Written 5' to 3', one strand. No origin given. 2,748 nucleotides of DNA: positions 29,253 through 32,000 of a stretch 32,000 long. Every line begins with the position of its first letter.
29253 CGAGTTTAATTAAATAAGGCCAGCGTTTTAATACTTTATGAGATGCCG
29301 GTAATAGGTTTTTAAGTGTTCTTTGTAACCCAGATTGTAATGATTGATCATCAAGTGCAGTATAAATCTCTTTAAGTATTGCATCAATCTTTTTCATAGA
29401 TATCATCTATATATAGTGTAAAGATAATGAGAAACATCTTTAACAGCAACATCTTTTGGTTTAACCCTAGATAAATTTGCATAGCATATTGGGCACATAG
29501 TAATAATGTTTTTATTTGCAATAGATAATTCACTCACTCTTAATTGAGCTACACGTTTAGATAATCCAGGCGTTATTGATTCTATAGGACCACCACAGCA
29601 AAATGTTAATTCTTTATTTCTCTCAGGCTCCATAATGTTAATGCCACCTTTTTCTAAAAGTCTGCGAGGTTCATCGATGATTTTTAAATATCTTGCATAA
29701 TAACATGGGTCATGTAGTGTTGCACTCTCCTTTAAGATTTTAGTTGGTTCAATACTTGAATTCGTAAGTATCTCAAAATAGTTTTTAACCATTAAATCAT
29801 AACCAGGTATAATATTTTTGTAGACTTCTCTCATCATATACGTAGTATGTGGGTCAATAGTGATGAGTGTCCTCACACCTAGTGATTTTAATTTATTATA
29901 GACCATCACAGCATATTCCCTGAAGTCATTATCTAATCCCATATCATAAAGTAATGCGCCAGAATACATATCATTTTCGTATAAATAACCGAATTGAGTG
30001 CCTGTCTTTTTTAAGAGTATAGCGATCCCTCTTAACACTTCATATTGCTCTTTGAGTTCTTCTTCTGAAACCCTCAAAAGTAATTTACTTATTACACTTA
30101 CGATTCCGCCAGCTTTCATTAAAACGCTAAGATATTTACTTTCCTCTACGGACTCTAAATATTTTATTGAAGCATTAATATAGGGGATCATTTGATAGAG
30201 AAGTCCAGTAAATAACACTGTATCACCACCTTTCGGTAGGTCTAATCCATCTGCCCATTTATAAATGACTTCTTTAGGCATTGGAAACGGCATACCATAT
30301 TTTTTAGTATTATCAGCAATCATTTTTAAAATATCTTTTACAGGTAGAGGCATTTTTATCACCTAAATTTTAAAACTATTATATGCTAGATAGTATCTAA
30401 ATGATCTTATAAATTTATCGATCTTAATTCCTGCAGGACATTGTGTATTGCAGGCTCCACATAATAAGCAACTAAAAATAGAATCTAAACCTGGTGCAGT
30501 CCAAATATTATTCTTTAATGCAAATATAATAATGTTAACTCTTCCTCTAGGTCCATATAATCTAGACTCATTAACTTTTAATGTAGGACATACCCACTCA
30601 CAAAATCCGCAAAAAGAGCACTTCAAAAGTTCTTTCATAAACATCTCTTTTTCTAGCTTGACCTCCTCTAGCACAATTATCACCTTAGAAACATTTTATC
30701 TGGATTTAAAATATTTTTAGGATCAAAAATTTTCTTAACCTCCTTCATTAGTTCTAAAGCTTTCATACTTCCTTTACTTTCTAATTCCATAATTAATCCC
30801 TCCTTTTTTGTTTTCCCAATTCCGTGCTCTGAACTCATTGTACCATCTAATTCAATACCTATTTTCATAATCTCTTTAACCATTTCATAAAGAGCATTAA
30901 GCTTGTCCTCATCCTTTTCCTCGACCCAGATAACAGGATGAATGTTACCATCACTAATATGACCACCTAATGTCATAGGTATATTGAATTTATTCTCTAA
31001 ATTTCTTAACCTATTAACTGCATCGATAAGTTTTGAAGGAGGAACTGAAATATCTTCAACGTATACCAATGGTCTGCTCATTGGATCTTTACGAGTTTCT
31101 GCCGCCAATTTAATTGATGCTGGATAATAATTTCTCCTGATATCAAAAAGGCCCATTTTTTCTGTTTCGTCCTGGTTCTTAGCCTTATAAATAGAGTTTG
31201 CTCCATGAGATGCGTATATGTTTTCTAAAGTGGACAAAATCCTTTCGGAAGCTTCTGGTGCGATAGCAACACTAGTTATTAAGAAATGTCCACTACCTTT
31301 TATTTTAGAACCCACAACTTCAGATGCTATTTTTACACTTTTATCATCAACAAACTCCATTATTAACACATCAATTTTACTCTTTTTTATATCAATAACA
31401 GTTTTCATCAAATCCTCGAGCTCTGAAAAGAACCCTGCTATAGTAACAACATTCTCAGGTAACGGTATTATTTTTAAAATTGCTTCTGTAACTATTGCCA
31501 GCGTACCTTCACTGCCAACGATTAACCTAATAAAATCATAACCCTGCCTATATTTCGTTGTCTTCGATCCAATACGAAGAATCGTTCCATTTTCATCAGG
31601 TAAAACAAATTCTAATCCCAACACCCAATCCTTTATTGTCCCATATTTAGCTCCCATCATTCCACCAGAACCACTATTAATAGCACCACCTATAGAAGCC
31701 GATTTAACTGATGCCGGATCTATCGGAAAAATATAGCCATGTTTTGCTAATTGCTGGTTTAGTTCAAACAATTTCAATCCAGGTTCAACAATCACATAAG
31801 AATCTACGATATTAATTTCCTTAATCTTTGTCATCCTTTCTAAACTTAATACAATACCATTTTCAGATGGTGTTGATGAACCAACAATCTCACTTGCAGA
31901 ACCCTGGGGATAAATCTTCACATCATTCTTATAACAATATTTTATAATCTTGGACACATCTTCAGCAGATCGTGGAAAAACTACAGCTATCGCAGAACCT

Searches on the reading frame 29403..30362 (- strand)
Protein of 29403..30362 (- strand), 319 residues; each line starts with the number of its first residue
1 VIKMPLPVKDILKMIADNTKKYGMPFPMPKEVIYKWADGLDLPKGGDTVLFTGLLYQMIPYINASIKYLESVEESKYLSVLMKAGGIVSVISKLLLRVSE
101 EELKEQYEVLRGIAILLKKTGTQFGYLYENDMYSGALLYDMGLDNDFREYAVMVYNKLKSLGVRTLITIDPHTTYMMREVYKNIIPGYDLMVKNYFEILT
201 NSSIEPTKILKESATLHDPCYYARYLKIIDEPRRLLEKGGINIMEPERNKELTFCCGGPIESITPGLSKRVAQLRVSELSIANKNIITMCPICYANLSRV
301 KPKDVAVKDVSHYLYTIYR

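Call 14: search_protein_families(library=pfam, proteins=[window:29403-30362:-])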
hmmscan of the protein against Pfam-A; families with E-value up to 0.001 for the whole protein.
window:29403-30362:- (319 aa): 1 family
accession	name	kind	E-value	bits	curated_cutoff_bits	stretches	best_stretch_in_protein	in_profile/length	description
PF02754.22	CCG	-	1.1e-10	41.9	20.6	1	215-297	2-84/85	Cysteine-rich domain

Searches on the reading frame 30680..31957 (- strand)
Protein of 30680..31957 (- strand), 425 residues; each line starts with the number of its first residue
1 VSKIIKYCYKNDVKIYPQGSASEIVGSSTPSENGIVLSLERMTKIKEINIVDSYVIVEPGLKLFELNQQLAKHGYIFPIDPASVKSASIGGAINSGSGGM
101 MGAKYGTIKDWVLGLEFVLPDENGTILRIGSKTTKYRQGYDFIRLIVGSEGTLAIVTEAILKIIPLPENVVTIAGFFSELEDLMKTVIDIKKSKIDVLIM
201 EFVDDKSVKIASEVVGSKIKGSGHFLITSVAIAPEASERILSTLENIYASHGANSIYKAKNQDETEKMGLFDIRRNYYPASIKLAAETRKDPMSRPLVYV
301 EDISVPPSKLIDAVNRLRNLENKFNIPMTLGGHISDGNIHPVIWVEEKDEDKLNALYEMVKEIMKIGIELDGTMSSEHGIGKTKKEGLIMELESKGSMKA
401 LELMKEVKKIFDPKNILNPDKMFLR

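Call 14: search_protein_families(library=pfam, proteins=[window:30680-31957:-])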
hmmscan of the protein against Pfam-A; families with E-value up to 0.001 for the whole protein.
window:30680-31957:- (425 aa): 2 families
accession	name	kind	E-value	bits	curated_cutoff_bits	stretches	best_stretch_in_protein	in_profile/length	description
PF02913.24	FAD-oxidase_C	-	1.2e-50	173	21.2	1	166-421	1-247/248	FAD linked oxidases, C-terminal domain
PF01565.28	FAD_binding_4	-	1.9e-35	122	26.4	1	2-129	14-138/139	FAD binding domain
